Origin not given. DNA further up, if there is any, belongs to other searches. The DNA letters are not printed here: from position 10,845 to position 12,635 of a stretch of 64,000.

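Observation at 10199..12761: Stand-alone three-gene hydrogenase-like module (YecH-like metal binder + HycE/NuoCD-like + HycG/NuoB-like) with the catalytic and proximal-cluster ligands gone and no membrane, Hyp or protease partners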

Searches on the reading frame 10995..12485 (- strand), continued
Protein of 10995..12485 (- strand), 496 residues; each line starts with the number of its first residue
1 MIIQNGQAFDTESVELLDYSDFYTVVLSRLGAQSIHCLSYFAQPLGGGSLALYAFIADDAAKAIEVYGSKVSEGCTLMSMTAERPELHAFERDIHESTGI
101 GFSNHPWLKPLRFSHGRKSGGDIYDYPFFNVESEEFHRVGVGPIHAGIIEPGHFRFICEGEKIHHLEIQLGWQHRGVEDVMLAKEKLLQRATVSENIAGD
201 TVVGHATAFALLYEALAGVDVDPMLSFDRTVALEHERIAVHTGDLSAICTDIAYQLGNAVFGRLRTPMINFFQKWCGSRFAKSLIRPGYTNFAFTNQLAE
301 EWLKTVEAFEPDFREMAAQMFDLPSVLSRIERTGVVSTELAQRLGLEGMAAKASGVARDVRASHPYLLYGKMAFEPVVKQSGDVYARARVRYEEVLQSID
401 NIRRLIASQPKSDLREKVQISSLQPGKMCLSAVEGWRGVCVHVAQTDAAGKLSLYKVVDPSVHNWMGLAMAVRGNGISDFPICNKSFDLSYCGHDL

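Call 41: find_encoding_contigs(protein=P0272, flank=5000, max_places=4)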
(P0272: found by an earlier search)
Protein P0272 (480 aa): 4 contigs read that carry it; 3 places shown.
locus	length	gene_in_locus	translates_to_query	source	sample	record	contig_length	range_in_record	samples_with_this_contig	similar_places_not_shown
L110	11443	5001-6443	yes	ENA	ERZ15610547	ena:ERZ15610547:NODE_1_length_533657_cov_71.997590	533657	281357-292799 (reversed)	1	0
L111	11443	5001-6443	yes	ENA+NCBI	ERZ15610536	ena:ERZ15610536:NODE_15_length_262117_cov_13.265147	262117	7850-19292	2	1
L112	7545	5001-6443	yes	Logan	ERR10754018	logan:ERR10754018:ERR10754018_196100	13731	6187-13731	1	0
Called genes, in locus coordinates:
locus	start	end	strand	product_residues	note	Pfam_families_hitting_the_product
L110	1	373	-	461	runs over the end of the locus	PF13742:tRNA_anti_2, PF02601:Exonuc_VII_L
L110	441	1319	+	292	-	PF19576:Acyltransf_2, PF01553:Acyltransferase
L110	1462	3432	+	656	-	PF00361:Proton_antipo_M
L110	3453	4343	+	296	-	PF00146:NADHdh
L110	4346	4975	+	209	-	-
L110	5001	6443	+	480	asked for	PF00361:Proton_antipo_M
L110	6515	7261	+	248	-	PF02146:SIR2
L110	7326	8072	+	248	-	PF00106:adh_short, PF08659:KR, PF13561:adh_short_C2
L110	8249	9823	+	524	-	PF00657:Lipase_GDSL, PF13472:Lipase_GDSL_2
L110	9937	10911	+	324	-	PF01551:Peptidase_M23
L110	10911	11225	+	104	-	PF04977:DivIC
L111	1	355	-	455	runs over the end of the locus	PF13742:tRNA_anti_2, PF02601:Exonuc_VII_L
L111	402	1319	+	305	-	PF19576:Acyltransf_2, PF01553:Acyltransferase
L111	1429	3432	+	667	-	PF00361:Proton_antipo_M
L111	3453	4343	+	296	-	PF00146:NADHdh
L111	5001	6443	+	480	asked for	PF00361:Proton_antipo_M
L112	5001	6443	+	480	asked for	PF00361:Proton_antipo_M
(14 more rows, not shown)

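Call 60: find_encoding_contigs(protein=P0268, flank=5000, max_places=10)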
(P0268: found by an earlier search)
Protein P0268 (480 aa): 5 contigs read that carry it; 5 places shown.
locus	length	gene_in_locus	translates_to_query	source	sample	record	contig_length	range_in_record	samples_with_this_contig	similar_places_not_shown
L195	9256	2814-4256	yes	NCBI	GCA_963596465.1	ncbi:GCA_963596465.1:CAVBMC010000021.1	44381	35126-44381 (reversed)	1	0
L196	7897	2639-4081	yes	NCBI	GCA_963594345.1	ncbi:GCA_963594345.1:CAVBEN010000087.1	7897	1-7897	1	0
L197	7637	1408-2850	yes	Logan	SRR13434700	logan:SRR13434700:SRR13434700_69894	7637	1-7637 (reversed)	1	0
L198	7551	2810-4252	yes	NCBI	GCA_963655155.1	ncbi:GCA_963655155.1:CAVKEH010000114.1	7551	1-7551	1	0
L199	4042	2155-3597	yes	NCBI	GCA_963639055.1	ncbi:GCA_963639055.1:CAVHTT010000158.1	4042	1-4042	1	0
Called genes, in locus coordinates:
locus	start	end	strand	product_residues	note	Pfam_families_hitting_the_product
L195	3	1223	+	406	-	?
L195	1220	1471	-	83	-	-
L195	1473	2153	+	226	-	PF00146:NADHdh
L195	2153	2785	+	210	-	-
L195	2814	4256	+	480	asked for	PF00361:Proton_antipo_M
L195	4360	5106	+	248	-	PF02146:SIR2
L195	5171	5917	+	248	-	PF00106:adh_short, PF08659:KR, PF13561:adh_short_C2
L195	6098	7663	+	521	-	PF00657:Lipase_GDSL (weak), PF13472:Lipase_GDSL_2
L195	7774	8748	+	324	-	PF01551:Peptidase_M23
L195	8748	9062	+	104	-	PF04977:DivIC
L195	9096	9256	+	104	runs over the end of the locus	-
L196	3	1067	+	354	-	?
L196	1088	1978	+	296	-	PF00146:NADHdh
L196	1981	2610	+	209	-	-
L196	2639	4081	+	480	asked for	PF00361:Proton_antipo_M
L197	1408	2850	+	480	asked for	PF00361:Proton_antipo_M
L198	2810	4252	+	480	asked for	PF00361:Proton_antipo_M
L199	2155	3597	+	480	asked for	PF00361:Proton_antipo_M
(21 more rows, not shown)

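Call 83: predict_structure(alignment_id=A1)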
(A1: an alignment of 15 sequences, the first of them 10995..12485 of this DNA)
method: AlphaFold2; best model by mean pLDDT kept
length: 496 residues; sequences in the alignment: 15
mean_pLDDT: 80.2   pTM: 0.86
mean pLDDT of the five models: 80.2, 79.4, 79.4, 75.6, 72.4
residues with pLDDT >= 90: 208; 70-90: 170; 50-70: 72; < 50: 46
segments of 3 or more residues with pLDDT < 50: 112-120, 138-152, 170-174, 481-496
pLDDT, mean of each block of 10 residues (from residue 1): 97 96 96 90 91 96 97 92 87 85 80 45 65 53 37 58 63 65 91 79 91 96 92 92 70 52 78 82 87 91 94 85 74 79 86 91 94 88 82 94 92 80 96 87 95 85 68 63 34 24
secondary structure, 60 per line:
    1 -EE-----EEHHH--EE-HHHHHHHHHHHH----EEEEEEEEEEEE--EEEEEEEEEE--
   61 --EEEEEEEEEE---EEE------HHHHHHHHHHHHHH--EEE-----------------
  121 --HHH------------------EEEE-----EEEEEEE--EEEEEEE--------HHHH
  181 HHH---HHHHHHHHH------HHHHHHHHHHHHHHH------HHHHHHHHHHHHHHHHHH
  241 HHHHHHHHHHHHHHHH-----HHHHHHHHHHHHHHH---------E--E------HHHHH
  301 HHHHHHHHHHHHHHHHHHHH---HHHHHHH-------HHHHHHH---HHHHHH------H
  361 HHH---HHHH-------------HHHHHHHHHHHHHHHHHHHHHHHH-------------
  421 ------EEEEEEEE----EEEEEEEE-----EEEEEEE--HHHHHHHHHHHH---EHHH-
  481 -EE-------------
elements in order: H19-30 E35-46 E49-58 E63-72 E76-78 H85-98 E101-103 E144-147 E153-159 E162-168 H177-183 H187-195 H202-216 H223-256 H262-276 H296-320 H324-330 H338-344 H348-353 H360-363 H367-370 H384-407 E427-434 E439-446 E452-458 H461-472

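Call 85: fold_search(model_id=the predicted structure, library=pdb)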
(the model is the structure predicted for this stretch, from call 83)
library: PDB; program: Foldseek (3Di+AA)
matches with E <= 10: 634; with E <= 0.001: 208
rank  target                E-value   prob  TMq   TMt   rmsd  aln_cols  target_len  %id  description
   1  7z0s_E                2.2e-23  1.00  0.82  0.76   4.1       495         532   23  Structure of the Escherichia coli formate hydrogenlyase complex (anaerobic preparation, without formate dehydrogenase  (released 2022-09-28)
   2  7q5y_B                2.8e-20  1.00  0.76  0.66   8.0       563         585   19  Structure of NADH:ubichinon oxidoreductase (complex I) of the hyperthermophilic eubacterium Aquifex aeolicus (released 2022-11-16)
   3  7p61_C                5.5e-19  1.00  0.69  0.61   7.3       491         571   17  Complex I from E. coli, DDM-purified, with NADH, Resting state (released 2022-09-21)
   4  7p7l_C                7.2e-19  1.00  0.71  0.61   6.7       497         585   17  Complex I from E. coli, DDM/LMNG-purified, with NADH and FMN, Open state (released 2022-09-21)
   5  7p7k_C                1.2e-18  1.00  0.68  0.60   7.3       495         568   18  Complex I from E. coli, DDM/LMNG-purified, with DQ, Resting state (released 2022-09-21)
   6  7p62_C                1.5e-18  1.00  0.70  0.61   7.2       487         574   18  Complex I from E. coli, DDM-purified, Apo, Resting state (released 2022-09-21)
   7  7p7e_C                2.0e-18  1.00  0.69  0.61   7.1       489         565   17  Complex I from E. coli, DDM/LMNG-purified, Apo, Resting state (released 2022-09-21)
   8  7z7t_C                2.1e-18  1.00  0.69  0.59   7.4       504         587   17  Complex I from E. coli, LMNG-purified, under Turnover at pH 6, Open state (released 2022-09-21)
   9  7nyr_D                2.2e-18  1.00  0.73  0.62   6.3       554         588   17  Respiratory complex I from Escherichia coli - conformation 1 (released 2021-08-25)
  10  7z84_C                2.5e-18  1.00  0.71  0.61   6.9       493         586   17  Complex I from E. coli, DDM/LMNG-purified, under Turnover at pH 8, Open-ready state (released 2022-09-21)
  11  7p69_C                3.8e-18  1.00  0.68  0.60   7.5       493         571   18  Complex I from E. coli, DDM/LMNG-purified, under Turnover at pH 6, Resting state (released 2022-09-21)
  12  7p64_C                4.0e-18  1.00  0.68  0.58   7.2       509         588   17  Complex I from E. coli, DDM/LMNG-purified, under Turnover at pH 6, Open state (released 2022-09-21)
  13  7zci_C                4.4e-18  1.00  0.69  0.60   6.7       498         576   18  Complex I from E. coli, LMNG-purified, under Turnover at pH 6, Resting state (released 2022-09-21)
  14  7p7j_C                5.2e-18  1.00  0.68  0.58   7.1       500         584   18  Complex I from E. coli, DDM/LMNG-purified, with DQ, Open state (released 2022-09-21)
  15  7z7r_C                5.5e-18  1.00  0.70  0.60   6.9       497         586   17  Complex I from E. coli, LMNG-purified, Apo, Open-ready state (released 2022-09-21)
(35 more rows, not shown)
